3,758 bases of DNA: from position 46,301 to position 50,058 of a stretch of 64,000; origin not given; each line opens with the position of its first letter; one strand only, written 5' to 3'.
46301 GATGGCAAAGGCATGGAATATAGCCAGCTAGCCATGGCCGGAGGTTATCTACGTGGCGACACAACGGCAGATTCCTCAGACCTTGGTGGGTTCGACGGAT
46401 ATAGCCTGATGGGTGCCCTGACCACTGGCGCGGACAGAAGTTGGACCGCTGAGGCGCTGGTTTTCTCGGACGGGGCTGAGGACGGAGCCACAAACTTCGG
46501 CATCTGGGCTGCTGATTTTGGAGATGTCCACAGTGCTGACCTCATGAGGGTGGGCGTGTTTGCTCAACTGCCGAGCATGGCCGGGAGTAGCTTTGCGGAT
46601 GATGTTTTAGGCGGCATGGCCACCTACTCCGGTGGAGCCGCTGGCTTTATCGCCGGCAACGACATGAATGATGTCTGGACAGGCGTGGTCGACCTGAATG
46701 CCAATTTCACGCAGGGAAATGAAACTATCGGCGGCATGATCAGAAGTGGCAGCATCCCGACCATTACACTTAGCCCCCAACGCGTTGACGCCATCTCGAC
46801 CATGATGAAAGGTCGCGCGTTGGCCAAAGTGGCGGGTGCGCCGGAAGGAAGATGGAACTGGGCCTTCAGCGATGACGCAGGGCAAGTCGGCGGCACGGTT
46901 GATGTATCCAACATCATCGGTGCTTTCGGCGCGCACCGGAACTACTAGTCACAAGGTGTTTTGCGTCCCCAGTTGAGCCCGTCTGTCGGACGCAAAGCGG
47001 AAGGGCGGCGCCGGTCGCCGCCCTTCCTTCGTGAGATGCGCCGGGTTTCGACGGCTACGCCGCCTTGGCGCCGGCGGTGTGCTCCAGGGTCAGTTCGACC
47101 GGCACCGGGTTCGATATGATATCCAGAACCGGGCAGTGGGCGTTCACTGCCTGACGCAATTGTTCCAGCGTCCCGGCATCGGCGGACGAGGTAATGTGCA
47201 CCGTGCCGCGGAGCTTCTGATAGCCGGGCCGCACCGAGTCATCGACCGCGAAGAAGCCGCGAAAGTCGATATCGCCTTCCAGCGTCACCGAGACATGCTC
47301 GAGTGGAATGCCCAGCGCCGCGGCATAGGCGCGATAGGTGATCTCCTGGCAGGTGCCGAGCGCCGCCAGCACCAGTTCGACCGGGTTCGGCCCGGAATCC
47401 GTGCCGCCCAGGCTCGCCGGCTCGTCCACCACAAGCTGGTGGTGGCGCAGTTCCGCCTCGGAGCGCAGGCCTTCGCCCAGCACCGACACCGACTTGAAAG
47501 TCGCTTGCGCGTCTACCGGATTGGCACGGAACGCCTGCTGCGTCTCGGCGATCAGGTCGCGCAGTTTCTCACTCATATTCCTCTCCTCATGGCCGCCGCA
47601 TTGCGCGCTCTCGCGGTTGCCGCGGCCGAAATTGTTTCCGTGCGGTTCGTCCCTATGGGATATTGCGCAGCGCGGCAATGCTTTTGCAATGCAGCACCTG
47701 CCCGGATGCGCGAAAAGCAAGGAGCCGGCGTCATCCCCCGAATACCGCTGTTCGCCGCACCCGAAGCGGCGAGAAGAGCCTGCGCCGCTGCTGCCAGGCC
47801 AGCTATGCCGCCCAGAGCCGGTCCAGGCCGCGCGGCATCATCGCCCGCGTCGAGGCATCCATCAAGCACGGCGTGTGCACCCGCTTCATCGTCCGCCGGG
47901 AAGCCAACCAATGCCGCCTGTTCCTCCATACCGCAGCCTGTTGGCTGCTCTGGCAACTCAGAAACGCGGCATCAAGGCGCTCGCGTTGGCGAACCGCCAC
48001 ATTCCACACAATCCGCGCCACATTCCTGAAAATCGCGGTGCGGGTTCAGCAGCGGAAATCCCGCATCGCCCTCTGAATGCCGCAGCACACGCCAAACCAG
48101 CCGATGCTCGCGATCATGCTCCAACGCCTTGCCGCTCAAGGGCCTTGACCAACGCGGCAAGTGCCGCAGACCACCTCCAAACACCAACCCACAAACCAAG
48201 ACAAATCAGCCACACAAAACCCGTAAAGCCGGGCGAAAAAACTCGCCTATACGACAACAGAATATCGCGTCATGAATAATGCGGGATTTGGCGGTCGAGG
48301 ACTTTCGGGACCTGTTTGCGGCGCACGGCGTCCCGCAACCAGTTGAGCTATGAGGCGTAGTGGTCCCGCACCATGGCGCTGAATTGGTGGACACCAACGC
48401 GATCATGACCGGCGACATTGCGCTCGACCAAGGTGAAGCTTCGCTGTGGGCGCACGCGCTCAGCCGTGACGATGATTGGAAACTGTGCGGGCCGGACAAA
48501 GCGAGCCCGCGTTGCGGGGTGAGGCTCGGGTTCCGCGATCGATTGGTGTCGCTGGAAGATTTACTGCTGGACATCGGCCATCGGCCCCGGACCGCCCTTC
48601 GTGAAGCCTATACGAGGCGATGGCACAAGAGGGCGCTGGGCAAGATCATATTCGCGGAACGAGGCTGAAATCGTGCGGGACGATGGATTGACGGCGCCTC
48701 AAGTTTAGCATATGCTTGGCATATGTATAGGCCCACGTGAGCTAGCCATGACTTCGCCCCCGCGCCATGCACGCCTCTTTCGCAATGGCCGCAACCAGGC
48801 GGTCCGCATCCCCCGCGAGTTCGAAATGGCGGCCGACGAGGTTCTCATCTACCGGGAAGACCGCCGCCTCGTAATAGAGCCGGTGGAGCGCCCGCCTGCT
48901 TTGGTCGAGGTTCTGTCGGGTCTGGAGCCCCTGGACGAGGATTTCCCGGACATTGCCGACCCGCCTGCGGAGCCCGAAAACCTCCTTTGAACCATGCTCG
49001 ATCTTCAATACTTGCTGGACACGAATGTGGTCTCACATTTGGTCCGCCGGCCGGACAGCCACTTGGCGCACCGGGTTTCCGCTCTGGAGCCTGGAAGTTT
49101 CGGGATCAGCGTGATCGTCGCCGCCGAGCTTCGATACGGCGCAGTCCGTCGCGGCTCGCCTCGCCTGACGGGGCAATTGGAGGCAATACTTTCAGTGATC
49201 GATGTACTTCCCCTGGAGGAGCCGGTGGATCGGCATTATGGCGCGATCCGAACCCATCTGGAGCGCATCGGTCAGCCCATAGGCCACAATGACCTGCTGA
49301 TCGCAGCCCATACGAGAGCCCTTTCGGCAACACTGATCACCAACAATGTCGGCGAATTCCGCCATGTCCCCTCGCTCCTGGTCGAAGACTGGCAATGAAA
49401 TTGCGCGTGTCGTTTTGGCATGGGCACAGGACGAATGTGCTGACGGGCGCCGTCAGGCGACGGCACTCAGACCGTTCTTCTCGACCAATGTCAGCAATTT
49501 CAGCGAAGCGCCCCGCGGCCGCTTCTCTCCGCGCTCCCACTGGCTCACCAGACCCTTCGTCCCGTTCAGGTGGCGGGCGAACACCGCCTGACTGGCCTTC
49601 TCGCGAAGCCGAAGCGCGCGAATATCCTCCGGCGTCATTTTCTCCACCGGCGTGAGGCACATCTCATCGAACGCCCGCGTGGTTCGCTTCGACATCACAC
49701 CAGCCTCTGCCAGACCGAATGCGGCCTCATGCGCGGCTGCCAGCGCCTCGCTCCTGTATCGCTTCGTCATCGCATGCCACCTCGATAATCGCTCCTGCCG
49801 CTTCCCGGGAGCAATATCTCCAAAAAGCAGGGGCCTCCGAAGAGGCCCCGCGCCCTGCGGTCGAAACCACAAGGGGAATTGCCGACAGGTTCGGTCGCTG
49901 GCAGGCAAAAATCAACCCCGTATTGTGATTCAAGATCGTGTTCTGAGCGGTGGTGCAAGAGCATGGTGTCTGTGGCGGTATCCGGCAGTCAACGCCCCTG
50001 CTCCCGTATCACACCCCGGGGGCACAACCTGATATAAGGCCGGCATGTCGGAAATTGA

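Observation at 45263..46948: Methionine-rich surface lipoprotein with a recent 231-bp tandem duplication (Cys-pair modules) and a TbpB/fHbp-like C-terminal barrel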

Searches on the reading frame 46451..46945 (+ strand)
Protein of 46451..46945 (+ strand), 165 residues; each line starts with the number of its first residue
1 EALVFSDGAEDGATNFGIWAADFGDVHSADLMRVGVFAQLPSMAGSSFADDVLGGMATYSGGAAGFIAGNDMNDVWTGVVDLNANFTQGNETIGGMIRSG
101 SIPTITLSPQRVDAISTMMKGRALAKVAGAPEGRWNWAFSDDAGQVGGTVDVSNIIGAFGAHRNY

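Call 34: search_solved_structures(query=A3, max_evalue=1, show_alignments=2)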
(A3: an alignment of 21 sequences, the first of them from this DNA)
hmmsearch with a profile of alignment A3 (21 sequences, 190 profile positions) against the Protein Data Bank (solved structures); distinct sequences matched with E-value up to 1: 9.
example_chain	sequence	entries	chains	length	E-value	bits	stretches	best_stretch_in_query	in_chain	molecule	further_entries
4o3y_A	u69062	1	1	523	0.00035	24.2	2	12-190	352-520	Outer membrane protein; transferrin-binding protein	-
4o3z_A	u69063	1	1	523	0.00038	24.1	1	12-190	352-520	Outer membrane protein; transferrin-binding protein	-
3pqs_A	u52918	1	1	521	0.00038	24.1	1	12-190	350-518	transferrin-binding protein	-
4o49_A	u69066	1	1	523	0.00052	23.7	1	12-190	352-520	Outer membrane protein; transferrin-binding protein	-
9mr0_A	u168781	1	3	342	0.0043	20.7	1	8-182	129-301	Hemoglobin-haptoglobin utilization protein A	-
3pqu_A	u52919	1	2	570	0.093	16.3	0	12-190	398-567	Transferrin binding protein B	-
4o3w_A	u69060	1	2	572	0.094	16.3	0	12-190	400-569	Transferrin binding protein B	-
5fu5_A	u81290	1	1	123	0.59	13.7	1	39-106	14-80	CBM77-RFPL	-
8gm3_A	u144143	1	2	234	0.65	13.5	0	55-189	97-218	Hemophilin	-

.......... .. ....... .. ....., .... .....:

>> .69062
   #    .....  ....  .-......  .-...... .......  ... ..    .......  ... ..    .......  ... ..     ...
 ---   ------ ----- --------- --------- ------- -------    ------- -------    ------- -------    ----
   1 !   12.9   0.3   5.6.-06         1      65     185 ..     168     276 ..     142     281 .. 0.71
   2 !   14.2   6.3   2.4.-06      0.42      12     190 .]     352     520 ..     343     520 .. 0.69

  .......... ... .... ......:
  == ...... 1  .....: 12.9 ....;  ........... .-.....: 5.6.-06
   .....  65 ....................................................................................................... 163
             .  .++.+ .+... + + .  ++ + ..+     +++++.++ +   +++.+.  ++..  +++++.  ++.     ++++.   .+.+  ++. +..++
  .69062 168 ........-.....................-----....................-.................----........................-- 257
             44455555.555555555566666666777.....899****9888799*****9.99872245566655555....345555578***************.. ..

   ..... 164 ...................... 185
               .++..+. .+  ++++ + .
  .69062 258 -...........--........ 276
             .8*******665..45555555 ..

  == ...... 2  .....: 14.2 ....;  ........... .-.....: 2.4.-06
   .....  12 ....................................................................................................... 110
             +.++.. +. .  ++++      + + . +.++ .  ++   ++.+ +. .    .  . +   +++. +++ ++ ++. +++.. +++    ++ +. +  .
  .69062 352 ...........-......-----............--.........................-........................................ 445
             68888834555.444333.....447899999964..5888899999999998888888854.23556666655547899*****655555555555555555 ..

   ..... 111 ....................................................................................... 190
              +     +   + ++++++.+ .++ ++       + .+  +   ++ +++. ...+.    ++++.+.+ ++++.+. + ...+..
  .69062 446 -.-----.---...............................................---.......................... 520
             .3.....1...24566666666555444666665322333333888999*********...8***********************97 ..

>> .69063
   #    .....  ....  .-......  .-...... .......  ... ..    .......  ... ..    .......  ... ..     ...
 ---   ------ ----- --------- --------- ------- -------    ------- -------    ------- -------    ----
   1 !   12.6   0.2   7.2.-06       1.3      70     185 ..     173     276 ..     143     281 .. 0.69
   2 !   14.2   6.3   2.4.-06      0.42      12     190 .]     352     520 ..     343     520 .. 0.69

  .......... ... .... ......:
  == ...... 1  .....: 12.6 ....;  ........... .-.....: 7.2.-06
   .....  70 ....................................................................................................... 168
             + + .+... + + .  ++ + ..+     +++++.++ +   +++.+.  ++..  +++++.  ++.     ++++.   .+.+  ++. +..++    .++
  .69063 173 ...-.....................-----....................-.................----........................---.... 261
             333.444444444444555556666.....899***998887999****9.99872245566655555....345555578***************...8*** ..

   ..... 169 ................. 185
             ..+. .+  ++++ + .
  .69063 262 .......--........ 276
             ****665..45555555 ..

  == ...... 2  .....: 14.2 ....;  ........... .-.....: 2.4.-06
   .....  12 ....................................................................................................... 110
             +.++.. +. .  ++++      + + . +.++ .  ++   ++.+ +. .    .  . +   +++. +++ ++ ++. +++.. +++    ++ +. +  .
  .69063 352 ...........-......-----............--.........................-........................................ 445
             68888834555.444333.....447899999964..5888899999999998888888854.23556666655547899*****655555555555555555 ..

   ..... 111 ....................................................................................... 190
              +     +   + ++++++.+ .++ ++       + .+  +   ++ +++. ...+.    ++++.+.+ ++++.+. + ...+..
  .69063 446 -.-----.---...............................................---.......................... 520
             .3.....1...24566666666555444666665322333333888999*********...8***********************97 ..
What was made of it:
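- A family barrel profile hits TbpB at 3.5e-4 and HpuA at 4e-3, aligned to the very C-terminus (call 34).
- Tried and rejected: The significant PDB hit (call 34) depends on including more distant family members.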

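Call 82: search_solved_structures(query=A6, max_evalue=10)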
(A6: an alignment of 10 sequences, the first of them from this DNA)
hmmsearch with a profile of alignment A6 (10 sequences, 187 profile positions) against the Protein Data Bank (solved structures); distinct sequences matched with E-value up to 10: 3.
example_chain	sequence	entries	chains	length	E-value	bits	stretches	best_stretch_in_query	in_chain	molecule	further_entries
9mr0_A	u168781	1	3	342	0.24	15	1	126-170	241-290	Hemoglobin-haptoglobin utilization protein A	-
2ztb_A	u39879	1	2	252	0.3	14.7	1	68-175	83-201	Crystal protein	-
5fu5_A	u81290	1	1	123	1.2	12.7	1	41-108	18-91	CBM77-RFPL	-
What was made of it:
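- On Slam-dependent (T11SS cargo) surface lipoprotein: A profile of the nearest relatives against PDB sequences is not significant (call 82).
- A profile restricted to its nearest relatives does not reach TbpB or HpuA significantly (HpuA E = 0.24, call 82).
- Tried and rejected: A barrel profile limited to sequences reachable from the query by jackhmmer did not reach TbpB or HpuA significantly (call 82).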

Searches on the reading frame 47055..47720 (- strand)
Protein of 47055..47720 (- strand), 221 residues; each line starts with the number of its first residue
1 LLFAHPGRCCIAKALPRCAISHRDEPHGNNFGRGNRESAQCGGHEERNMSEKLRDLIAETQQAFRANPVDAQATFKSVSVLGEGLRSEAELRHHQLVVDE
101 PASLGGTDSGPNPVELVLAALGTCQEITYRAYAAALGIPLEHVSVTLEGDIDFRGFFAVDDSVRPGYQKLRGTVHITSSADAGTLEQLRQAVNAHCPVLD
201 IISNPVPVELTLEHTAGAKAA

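Call 10: search_protein_families(library=pfam, proteins=[window:47055-47720:-], max_evalue=0.001)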
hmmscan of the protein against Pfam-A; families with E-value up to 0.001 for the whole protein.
window:47055-47720:- (221 aa): 1 family
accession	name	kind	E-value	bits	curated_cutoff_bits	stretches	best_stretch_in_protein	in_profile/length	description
PF02566.24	OsmC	-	6.1e-22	78.4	27.5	1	106-210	1-99/100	OsmC-like protein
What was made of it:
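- An OsmC-like peroxidase-family gene lies next door at 47055-47720 (call 10).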

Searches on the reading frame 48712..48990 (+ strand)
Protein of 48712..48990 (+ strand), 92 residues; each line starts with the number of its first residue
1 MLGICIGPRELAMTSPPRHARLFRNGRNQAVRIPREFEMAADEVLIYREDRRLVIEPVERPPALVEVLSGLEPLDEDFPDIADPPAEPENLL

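Call 10: search_protein_families(library=pfam, proteins=[window:48712-48990:+], max_evalue=0.001)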
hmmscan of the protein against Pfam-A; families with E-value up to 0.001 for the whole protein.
window:48712-48990:+ (92 aa): 1 family
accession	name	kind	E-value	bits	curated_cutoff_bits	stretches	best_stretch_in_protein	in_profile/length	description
PF04014.23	MazE_antitoxin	-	1.1e-07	32.2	24.7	1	23-61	2-46/48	Antidote-toxin recognition MazE, bacterial antitoxin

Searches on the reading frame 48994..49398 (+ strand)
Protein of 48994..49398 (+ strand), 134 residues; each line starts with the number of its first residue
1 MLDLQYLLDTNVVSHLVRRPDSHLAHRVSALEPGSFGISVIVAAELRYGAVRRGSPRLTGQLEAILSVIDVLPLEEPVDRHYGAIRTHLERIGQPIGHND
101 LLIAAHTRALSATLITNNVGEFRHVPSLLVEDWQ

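Call 10: search_protein_families(library=pfam, proteins=[window:48994-49398:+], max_evalue=0.001)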
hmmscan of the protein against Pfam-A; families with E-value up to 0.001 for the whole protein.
window:48994-49398:+ (134 aa): 1 family
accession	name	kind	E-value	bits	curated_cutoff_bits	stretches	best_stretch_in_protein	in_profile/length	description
PF01850.27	PIN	-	9.3e-16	59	23.6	1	6-125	1-117/120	PIN domain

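Call 25: find_encoding_contigs(protein=window:48994-49398:+, flank=10000, max_places=4)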
Protein window:48994-49398:+ (134 aa): 5 contigs read that carry it; 4 places shown.
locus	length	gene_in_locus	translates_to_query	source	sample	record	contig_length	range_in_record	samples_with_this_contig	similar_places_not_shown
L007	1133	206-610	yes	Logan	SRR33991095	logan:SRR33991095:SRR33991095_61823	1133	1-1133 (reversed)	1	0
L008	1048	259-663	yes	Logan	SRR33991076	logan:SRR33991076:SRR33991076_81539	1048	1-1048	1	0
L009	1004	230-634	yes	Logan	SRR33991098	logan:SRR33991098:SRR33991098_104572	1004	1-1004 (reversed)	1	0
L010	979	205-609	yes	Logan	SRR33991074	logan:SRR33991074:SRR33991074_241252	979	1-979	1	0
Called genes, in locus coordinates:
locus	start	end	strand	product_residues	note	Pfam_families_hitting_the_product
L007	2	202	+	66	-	?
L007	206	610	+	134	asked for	PF01850:PIN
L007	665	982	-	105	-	PF13560:HTH_31 (faint)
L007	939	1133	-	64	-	?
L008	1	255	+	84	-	?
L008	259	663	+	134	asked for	PF01850:PIN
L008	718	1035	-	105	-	PF13560:HTH_31 (faint)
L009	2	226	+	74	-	?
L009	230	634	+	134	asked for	PF01850:PIN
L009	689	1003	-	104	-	?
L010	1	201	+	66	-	?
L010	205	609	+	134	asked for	PF01850:PIN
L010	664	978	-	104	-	?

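Call 26: list_cluster_members(proteins=[P0001, P0002, window:48994-49398:+, P0026, P0018])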
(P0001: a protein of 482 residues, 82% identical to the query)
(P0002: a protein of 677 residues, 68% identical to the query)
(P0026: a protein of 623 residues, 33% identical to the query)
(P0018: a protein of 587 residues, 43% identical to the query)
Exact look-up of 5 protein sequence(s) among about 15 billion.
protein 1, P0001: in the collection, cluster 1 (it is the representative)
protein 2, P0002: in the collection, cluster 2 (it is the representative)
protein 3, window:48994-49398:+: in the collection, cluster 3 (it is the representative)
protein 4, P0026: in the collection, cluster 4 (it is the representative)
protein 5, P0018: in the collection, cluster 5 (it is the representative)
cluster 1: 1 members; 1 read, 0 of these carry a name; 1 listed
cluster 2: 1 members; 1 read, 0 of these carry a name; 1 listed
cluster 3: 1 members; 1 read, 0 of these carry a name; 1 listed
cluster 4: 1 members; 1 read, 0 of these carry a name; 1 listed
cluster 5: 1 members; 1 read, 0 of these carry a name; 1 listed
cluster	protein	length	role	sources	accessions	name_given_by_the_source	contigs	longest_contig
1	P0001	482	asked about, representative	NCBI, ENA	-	-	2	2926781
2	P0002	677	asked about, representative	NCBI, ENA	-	-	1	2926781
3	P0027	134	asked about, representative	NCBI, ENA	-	-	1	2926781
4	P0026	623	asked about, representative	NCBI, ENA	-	-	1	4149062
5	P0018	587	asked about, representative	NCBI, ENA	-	-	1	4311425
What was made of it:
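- The window's VapC lies on the same 2.93-Mb contig as P0001 and P0002 (call 26).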

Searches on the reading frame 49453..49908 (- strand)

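Call 10: search_protein_families(library=pfam, proteins=[window:49453-49908:-], max_evalue=0.001)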
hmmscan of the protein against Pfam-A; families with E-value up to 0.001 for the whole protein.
window:49453-49908:- (151 aa): 1 family
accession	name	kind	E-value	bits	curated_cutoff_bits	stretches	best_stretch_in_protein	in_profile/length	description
PF13560.12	HTH_31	-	7.8e-05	23.3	27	1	96-133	6-44/64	Helix-turn-helix domain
